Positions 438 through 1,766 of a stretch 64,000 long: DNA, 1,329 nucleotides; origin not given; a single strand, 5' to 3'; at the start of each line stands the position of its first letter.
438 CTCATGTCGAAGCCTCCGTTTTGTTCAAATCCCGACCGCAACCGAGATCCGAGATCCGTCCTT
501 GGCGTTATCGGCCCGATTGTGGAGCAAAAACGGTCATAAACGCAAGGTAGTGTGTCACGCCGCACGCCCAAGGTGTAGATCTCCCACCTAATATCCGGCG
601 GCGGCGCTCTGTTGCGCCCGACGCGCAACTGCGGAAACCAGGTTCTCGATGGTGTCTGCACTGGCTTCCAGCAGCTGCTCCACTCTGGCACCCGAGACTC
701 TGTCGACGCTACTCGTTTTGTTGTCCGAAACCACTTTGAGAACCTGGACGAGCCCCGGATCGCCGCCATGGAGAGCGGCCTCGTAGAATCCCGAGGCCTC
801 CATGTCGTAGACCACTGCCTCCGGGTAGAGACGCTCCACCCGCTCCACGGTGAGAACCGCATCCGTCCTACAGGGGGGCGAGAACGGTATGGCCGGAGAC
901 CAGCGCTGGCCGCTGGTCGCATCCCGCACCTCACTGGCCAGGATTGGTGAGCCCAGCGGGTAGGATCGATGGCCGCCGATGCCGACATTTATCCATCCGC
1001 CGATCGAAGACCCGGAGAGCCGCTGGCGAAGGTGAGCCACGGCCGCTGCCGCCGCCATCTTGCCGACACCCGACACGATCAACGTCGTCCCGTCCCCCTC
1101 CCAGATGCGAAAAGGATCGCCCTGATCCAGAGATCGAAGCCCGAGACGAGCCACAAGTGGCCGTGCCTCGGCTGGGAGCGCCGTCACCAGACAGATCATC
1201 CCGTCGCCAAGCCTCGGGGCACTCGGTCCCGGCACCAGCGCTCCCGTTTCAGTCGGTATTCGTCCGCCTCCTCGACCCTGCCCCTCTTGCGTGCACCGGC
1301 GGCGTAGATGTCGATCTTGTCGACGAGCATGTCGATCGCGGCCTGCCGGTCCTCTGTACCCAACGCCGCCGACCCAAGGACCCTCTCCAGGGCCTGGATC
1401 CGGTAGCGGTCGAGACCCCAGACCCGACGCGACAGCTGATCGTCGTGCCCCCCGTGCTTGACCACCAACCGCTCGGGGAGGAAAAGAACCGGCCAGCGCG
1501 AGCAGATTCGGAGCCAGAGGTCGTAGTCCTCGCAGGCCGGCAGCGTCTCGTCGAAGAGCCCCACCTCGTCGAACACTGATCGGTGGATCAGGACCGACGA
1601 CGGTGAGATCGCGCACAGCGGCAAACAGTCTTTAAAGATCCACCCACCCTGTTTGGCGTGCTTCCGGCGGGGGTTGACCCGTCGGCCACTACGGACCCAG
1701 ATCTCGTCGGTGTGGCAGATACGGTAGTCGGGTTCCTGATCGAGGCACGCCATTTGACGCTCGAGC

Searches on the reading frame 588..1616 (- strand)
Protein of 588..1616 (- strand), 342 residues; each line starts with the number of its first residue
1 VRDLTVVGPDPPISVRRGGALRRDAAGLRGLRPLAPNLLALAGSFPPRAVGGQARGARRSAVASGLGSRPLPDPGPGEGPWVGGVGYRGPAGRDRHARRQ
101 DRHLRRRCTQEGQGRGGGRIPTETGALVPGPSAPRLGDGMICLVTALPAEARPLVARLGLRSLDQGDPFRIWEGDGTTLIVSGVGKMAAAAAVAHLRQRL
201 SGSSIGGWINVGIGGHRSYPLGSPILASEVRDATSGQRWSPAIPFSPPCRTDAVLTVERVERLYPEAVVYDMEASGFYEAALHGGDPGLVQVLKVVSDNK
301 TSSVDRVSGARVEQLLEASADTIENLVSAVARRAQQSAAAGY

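Call 16: search_protein_families(library=ncbifam, proteins=[window:588-1616:-], max_evalue=0.00001)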
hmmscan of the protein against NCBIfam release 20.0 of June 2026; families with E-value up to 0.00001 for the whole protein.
window:588-1616:- (342 aa): 1 family
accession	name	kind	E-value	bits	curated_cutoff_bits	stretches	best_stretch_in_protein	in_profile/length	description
TIGR03664.1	fut_nucase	equivalog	3.8e-08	33.3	124.7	1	142-225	2-84/228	futalosine hydrolase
